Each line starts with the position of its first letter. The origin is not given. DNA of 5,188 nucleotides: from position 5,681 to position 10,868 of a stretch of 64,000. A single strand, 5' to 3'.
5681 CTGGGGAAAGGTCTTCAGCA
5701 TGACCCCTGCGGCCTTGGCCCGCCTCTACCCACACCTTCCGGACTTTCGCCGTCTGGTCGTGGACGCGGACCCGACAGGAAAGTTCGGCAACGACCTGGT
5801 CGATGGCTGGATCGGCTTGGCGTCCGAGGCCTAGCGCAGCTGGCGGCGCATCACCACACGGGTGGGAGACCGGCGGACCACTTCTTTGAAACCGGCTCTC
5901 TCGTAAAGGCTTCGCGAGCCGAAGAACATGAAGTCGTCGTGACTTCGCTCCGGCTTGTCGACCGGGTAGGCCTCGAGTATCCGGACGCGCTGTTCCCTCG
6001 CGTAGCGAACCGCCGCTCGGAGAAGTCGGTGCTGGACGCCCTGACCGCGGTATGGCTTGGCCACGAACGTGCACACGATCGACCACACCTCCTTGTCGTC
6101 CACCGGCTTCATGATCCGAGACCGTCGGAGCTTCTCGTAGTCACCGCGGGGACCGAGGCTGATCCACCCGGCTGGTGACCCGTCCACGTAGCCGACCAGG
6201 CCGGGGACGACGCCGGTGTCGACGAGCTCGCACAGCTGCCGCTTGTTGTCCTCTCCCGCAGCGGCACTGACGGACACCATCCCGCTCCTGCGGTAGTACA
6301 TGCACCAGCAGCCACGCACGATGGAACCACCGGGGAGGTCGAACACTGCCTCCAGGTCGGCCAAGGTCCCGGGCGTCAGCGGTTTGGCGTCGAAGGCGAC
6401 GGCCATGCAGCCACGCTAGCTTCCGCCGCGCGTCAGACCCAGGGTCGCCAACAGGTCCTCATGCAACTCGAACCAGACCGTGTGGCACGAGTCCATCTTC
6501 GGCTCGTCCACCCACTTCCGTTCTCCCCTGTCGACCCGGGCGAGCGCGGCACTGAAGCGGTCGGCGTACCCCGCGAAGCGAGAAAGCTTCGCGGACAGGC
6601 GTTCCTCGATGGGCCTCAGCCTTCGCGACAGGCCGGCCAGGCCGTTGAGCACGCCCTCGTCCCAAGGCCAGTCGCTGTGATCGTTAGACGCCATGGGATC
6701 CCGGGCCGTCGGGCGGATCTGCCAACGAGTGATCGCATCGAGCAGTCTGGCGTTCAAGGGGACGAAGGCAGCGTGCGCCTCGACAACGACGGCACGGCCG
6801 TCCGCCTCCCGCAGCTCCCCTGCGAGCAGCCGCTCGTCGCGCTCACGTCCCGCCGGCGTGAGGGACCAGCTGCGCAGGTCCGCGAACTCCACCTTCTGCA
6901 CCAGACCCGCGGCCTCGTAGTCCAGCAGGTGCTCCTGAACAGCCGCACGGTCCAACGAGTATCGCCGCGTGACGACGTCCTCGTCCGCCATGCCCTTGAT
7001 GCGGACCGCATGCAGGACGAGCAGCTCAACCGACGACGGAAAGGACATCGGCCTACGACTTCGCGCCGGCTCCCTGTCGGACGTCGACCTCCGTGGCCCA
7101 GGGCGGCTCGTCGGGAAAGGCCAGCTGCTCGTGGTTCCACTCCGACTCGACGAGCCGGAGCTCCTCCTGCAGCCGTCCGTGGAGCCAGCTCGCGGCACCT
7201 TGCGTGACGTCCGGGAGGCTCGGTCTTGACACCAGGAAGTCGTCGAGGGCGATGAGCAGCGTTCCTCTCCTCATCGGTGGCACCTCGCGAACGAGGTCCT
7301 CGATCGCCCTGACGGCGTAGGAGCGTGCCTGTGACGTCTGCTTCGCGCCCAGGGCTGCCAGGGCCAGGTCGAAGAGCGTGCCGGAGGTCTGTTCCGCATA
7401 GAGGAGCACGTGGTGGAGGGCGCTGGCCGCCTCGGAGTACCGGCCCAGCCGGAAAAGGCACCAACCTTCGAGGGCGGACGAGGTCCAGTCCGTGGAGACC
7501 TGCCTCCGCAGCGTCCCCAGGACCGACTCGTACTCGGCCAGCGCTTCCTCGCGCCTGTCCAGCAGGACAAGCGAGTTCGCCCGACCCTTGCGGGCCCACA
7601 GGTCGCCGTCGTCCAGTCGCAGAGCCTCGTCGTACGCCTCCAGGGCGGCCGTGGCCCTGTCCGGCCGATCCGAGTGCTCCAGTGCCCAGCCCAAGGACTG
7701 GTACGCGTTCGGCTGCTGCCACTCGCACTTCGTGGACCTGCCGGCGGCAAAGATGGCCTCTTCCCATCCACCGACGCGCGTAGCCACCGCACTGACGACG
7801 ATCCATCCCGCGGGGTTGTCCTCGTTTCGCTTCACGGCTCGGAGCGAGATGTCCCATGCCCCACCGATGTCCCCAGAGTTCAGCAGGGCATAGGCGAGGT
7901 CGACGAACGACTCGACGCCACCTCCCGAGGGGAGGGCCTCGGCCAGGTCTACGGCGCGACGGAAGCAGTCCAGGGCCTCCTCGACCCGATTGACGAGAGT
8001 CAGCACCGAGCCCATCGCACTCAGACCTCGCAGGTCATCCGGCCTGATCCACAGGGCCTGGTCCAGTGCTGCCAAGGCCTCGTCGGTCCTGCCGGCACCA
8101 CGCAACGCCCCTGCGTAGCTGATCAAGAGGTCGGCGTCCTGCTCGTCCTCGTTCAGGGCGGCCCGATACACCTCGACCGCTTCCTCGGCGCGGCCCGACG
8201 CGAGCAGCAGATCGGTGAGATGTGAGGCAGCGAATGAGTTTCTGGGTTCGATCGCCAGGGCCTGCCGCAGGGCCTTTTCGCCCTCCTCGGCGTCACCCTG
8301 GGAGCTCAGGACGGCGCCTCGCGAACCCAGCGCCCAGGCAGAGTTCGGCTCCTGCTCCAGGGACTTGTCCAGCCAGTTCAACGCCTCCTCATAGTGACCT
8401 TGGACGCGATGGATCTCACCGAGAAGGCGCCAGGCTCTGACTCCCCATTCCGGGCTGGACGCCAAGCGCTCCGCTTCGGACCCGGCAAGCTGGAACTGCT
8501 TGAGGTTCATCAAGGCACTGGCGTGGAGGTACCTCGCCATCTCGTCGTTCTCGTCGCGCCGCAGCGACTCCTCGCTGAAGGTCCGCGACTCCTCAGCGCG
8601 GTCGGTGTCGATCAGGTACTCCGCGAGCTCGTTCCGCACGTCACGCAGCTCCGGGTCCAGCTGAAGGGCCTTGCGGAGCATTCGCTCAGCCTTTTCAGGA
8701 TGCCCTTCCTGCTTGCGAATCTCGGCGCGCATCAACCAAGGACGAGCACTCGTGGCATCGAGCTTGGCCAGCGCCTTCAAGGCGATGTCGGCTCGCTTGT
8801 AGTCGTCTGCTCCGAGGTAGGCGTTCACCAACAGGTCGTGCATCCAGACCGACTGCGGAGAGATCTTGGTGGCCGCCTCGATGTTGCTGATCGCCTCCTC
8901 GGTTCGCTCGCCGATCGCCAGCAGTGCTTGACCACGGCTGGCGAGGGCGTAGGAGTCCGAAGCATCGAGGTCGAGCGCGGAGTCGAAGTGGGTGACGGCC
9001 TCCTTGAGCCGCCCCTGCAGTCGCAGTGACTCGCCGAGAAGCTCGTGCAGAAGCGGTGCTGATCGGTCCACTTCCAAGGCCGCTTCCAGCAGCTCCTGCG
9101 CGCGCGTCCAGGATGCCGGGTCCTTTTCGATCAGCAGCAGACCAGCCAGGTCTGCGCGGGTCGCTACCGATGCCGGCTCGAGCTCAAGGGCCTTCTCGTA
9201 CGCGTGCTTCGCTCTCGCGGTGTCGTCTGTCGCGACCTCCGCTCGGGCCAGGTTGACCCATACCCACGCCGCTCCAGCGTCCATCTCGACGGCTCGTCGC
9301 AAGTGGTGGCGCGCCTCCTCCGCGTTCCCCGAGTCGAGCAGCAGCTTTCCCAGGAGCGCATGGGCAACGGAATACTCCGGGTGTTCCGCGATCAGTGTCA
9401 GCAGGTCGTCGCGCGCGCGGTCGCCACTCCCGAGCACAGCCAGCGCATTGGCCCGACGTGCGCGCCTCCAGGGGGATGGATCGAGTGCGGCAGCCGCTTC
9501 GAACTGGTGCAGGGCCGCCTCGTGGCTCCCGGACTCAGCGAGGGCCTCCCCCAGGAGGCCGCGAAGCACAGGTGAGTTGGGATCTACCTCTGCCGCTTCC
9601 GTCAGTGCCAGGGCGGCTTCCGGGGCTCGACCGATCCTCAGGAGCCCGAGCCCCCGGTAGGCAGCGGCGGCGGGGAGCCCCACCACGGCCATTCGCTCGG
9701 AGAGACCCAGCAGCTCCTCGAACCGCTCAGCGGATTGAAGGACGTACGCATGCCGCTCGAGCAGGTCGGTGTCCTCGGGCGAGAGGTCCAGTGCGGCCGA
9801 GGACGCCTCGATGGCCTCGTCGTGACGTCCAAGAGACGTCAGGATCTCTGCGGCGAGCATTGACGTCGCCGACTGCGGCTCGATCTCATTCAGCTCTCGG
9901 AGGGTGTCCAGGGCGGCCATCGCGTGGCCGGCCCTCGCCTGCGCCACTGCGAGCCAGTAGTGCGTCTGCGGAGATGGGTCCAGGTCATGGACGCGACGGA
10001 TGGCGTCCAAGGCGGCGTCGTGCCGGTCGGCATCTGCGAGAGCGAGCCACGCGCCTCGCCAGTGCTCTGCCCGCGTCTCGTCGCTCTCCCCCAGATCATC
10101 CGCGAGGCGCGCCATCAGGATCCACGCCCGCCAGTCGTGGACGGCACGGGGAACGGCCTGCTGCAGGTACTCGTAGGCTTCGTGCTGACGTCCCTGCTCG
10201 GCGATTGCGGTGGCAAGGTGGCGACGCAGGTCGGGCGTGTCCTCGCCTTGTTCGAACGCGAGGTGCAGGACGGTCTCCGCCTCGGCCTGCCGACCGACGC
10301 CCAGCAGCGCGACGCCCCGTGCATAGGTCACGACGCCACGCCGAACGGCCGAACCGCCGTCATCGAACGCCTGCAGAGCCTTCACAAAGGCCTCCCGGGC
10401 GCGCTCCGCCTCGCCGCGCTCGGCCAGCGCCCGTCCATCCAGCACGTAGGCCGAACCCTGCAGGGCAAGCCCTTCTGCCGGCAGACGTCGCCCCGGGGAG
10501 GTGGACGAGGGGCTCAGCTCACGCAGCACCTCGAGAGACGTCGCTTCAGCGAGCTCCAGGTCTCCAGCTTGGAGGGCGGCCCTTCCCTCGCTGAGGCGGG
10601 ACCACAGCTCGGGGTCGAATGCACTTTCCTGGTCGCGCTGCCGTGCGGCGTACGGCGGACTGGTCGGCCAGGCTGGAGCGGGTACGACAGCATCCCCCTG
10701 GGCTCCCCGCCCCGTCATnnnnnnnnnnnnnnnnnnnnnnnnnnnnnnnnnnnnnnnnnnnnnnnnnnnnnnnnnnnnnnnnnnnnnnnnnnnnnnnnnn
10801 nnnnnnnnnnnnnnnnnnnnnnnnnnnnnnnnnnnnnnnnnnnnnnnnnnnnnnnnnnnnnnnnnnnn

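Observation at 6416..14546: Unassigned, translationally coupled operon: 2-TM helical protein / HExxH protein / pseudo-HExxH paralogue / 1222-aa TPR protein / wHTH-like protein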

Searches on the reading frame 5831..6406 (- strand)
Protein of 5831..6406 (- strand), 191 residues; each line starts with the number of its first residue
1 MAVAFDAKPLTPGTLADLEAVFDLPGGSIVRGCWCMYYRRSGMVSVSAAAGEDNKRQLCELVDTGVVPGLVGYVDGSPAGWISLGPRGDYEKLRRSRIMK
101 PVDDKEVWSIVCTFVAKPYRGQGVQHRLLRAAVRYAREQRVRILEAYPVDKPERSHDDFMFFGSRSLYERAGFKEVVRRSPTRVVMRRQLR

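Call 3: search_protein_families(library=pfam, proteins=[window:5831-6406:-], max_evalue=0.1)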
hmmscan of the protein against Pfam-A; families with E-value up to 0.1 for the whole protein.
window:5831-6406:- (191 aa): 6 families
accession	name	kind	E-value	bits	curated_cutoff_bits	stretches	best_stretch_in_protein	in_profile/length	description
PF00583.31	Acetyltransf_1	-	3.3e-09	37.5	20.7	1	69-148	35-99/116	Acetyltransferase (GNAT) family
PF14542.12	Acetyltransf_CG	-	7e-07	29.7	30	1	104-144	21-61/80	GCN5-related N-acetyl-transferase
PF13508.13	Acetyltransf_7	-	1.5e-06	28.9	27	1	71-175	7-84/84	Acetyltransferase (GNAT) domain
PF13673.13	Acetyltransf_10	-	0.00013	22.4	23.6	1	110-142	54-86/128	Acetyltransferase (GNAT) domain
PF16155.11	PnbB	-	0.054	13.9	26.9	0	79-126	47-94/153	4-hydroxylaminobenzoate lyase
PF17013.11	Acetyltransf_15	-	0.08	12.8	35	0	101-137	66-102/210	Putative acetyl-transferase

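Call 4: search_protein_families(library=padloc, proteins=[window:5831-6406:-], max_evalue=0.1)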
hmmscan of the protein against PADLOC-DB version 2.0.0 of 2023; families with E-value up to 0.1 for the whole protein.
window:5831-6406:- (191 aa): 0 families

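Call 5: search_protein_families(library=ncbifam, proteins=[window:5831-6406:-], max_evalue=0.1)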
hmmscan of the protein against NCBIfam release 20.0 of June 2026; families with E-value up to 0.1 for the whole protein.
window:5831-6406:- (191 aa): 1 family
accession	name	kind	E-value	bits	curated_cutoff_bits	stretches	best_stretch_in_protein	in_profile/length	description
TIGR01575.1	rimI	equivalog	0.01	16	86.4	0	110-142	58-90/132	ribosomal protein S18-alanine N-acetyltransferase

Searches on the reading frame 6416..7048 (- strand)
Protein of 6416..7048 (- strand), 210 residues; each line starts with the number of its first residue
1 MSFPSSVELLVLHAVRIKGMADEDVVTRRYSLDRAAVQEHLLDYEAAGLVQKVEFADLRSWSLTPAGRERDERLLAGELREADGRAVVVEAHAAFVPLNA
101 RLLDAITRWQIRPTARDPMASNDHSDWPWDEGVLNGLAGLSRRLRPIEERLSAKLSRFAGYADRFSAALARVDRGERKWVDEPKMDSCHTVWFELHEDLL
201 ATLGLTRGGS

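Call 3: search_protein_families(library=pfam, proteins=[window:6416-7048:-], max_evalue=0.1)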
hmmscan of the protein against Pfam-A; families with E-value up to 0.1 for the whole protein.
window:6416-7048:- (210 aa): 0 families

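Call 4: search_protein_families(library=padloc, proteins=[window:6416-7048:-], max_evalue=0.1)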
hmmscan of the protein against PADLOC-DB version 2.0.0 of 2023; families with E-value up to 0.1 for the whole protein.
window:6416-7048:- (210 aa): 1 family
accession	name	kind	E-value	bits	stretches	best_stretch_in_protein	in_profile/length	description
PDLC01044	Csa3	-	0.047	11.6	1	8-53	138-180/194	Type I-A associated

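Call 5: search_protein_families(library=ncbifam, proteins=[window:6416-7048:-], max_evalue=0.1)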
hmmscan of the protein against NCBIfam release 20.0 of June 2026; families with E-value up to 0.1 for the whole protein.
window:6416-7048:- (210 aa): 0 families

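Call 50: search_protein_families(library=phrogs, proteins=[window:6416-7048:-], max_evalue=0.1)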
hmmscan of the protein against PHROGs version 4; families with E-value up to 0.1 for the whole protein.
window:6416-7048:- (210 aa): 0 families

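Call 68: search_dna_similar(query=window:6416-7048:-, collection=plasmids, mode=protein, max_evalue=0.001)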
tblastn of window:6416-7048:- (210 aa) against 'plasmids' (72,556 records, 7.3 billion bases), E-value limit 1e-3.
Records with a match: 23; places in all: 28; records where one place covers at least 80% of the query: 21.
Best place of each record, by identity: <60% 23.
By first word of the organism name: Rhodococcus 11; Streptomyces 5; Mycobacterium 2; Nonomuraea 1; Novosphingobium 1; Diaphorobacter 1; Paraburkholderia 1; Methylibium 1.
By predicted mobility (MOB-suite, as given by PLSDB): non-mobilizable 11; mobilizable 10; conjugative 2.
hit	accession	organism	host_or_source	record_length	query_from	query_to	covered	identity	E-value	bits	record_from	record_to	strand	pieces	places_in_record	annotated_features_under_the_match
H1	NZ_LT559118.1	Nonomuraea gerenzanensis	-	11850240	1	207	99%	51.7%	3e-55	195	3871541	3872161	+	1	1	none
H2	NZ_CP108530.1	Streptomyces sp. NBC_01224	-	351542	1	207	99%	44.4%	3e-38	147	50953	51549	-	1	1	transcriptional regulator | PEP/pyruvate-binding domain-containing protein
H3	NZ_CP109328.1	Streptomyces sp. NBC_01591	-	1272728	2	204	97%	43.4%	4e-34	135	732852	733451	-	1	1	none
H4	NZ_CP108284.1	Streptomyces atratus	-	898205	2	204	97%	42.4%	7e-28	117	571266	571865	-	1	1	transcriptional regulator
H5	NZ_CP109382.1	Streptomyces atratus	-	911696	2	204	97%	42.4%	7e-28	117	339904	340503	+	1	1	transcriptional regulator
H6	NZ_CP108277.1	Streptomyces atratus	-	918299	2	204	97%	42.4%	7e-28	117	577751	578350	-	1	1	transcriptional regulator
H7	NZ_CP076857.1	Mycobacterium avium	Homo sapiens,sputum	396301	8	207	95%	36.5%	3e-23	103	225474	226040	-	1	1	hypothetical protein | pyruvate, phosphate dikinase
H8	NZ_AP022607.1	Mycobacterium branderi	-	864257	7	207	96%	36.3%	7e-18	88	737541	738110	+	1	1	MarR family transcriptional regulator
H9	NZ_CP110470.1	Rhodococcus opacus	cell culture,Soil contaminated by oil ...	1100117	8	206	95%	36.7%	2e-24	107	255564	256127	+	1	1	record has no annotation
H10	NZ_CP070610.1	Rhodococcus koreensis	cell culture,rhizosphere of apple ...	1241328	8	206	95%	36.2%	3e-24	106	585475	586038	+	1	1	record has no annotation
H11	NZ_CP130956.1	Rhodococcus opacus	cell culture,Sod-podzolic soil ...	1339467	8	206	95%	36.2%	3e-24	106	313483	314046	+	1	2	none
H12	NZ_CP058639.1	Rhodococcus sp. ZPP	cell culture,soil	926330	8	206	95%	36.2%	8e-24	105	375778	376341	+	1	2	hypothetical protein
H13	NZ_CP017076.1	Novosphingobium resinovorum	single cell,soil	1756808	10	207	94%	36.2%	5e-18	89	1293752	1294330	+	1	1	none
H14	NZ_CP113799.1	Rhodococcus pyridinivorans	sediment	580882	11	210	95%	34.5%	2e-24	107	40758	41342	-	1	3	MarR family transcriptional regulator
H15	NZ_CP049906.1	Diaphorobacter sp. HDW4B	single bacterial strain,Hydrophilus ...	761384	11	206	93%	35.2%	8e-21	97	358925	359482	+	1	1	hypothetical protein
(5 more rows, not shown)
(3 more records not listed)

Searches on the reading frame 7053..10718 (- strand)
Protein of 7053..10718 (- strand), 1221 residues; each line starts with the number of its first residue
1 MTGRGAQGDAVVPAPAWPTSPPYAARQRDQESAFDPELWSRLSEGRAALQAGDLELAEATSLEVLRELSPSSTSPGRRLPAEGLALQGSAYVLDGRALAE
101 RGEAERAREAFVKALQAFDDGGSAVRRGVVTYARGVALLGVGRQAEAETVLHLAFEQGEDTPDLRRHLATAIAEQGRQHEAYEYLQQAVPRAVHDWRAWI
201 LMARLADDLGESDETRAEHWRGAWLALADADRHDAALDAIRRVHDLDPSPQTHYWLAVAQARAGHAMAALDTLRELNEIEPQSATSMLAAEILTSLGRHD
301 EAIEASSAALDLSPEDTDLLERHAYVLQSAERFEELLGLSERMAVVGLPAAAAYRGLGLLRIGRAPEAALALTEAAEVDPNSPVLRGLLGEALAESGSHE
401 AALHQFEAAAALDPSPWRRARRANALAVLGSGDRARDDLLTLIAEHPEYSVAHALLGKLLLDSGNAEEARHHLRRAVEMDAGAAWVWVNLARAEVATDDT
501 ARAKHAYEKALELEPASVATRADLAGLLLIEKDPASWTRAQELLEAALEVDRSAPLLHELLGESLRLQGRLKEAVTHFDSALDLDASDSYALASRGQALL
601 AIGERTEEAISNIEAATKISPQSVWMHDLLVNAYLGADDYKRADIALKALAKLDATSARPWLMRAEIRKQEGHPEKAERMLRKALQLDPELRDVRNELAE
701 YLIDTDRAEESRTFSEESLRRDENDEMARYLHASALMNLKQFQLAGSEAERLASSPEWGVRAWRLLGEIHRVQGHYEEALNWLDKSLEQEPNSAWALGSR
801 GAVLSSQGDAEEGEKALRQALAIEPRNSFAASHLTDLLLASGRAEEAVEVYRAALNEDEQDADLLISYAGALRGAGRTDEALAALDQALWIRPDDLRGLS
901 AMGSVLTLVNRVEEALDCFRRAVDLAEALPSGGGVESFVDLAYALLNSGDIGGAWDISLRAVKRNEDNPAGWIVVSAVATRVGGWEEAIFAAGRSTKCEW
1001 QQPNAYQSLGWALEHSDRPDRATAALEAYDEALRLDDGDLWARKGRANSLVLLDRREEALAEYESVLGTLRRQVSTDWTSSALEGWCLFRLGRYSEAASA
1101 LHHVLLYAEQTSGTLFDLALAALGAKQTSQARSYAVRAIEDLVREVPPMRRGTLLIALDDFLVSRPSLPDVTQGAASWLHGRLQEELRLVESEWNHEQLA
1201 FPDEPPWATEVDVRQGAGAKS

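Call 3: search_protein_families(library=pfam, proteins=[window:7053-10718:-], max_evalue=0.1)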
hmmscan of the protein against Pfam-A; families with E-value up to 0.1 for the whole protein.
window:7053-10718:- (1221 aa): 31 families (the best 25 are shown)
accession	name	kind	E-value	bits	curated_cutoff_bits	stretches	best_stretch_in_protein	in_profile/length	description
PF14559.12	TPR_19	-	8.7e-53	177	25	13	838-900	1-63/68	Tetratricopeptide repeat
PF07719.23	TPR_2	-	8.3e-52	169.5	27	6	761-792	2-33/34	Tetratricopeptide repeat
PF13428.12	TPR_14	-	5.9e-50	162.9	23.5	7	659-700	2-43/44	Tetratricopeptide repeat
PF00515.34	TPR_1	-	6.2e-47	156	27.8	5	761-792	2-33/34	Tetratricopeptide repeat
PF13181.12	TPR_8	-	4.4e-44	145.3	25.7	3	658-690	1-33/34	Tetratricopeptide repeat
PF13414.12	TPR_11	-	3.2e-38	129.6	26.8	3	767-808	1-42/42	TPR repeat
PF13432.12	TPR_16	-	1.1e-35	122.1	32.7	6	537-588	13-64/65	Tetratricopeptide repeat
PF13431.12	TPR_17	-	2.8e-35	118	24.4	1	783-813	2-32/34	Tetratricopeptide repeat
PF23914.1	TPR_CcmH_CycH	-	8.1e-35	120.4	42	6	473-584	39-150/158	Cytochrome c-type biogenesis protein H TPR domain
PF13424.12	TPR_12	-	5.8e-32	110.1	30.1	6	761-823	4-74/77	Tetratricopeptide repeat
PF12895.13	ANAPC3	-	1.5e-30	105.8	27.2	1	232-305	4-78/82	Anaphase-promoting complex, cyclosome, subunit 3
PF13429.12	TPR_15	-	3.7e-20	73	26.2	4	631-745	117-233/280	Tetratricopeptide repeat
PF13371.12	TPR_9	-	1.1e-10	41.8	35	3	632-695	3-66/73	Tetratricopeptide repeat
PF25060.1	ARM_TT21_2nd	-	2.4e-10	40.8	27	1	529-627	31-127/270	Tetratricopeptide repeat protein 21 second ARM domain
PF13174.12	TPR_6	-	5.9e-10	39.6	26.3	0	254-283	4-33/33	Tetratricopeptide repeat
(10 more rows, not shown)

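Call 4: search_protein_families(library=padloc, proteins=[window:7053-10718:-], max_evalue=0.1)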
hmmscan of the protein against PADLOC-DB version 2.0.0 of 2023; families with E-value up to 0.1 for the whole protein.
window:7053-10718:- (1221 aa): 5 families
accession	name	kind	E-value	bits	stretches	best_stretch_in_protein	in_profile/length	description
PDLC01171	TPR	-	1.8e-11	41.7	4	589-682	251-346/504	TPR repeats containing protein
PDLC04781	PDC-M71B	-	1.4e-09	35.2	2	280-337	344-403/515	-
PDLC04477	PDC-M16B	-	0.00012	18.9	1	439-532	206-299/501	-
PDLC04481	PDC-M16B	-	0.00017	18.5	2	441-528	171-260/471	-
PDLC01169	TPR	-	0.025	12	0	762-823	151-217/252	TPR repeats containing protein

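Call 5: search_protein_families(library=ncbifam, proteins=[window:7053-10718:-], max_evalue=0.1)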
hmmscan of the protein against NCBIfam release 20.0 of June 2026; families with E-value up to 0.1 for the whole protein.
window:7053-10718:- (1221 aa): 31 families (the best 25 are shown)
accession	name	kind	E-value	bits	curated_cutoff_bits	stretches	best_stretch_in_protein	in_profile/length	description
TIGR02917.1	PEP_TPR_lipo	equivalog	1e-69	235.4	312.2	5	722-1140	427-831/899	XrtA/PEP-CTERM system TPR-repeat protein PrsT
NF040959.1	MamA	equivalog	1e-65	221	200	7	764-926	41-203/204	magnetosome protein MamA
TIGR02521.1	type_IV_pilW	equivalog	1.4e-41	142.6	154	6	632-740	39-147/234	type IV pilus biogenesis/stability protein PilW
NF033920.0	C39_PA2778_fam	equivalog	1.1e-30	106.9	150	4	420-515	160-255/255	PA2778 family cysteine peptidase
NF052415.1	T3SS_chap_SctY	equivalog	2.9e-28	98.5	70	7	605-686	21-105/106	type III secretion apparatus assembly chaperone SctY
NF033762.1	social_mot_Tgl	equivalog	6.5e-28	97.7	225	4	771-857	42-129/252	social motility TPR repeat lipoprotein Tgl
TIGR02552.1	LcrH_SycD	equivalog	7.3e-27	93.8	104.8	3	840-928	30-118/136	SycD/LcrH family type III secretion system chaperone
NF052400.1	M48_BAM_BepA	equivalog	7.6e-17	61.2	570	2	776-906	287-419/483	beta-barrel assembly-enhancing protease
NF047558.1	TPR_END_plus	domain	1.9e-16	59.7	32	0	168-200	5-36/56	TPR end-of-group domain-containing protein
NF008757.0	PRK11788.1-5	equivalog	4e-14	52.6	363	3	696-845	184-332/388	lipopolysaccharide assembly protein LapB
NF008391.2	PRK11189.1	equivalog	1.2e-13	51.3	250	1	541-616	85-159/297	lipoprotein NlpI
TIGR00990.1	3a0801s09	subfamily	3.1e-13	49.2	757.25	2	433-622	348-540/615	mitochondrial import receptor subunit TOM70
TIGR03939.1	PGA_TPR_OMP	equivalog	5.7e-13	48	366.65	4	217-330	86-201/800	poly-beta-1,6 N-acetyl-D-glucosamine export porin PgaA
NF008520.0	PRK11447.1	equivalog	2.1e-12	45.7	858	2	349-521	268-422/1157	cellulose synthase complex outer membrane protein BcsC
NF033758.1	gliding_GltE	equivalog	2.1e-11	43.5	225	2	785-1036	77-320/411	adventurous gliding motility TPR repeat lipoprotein GltE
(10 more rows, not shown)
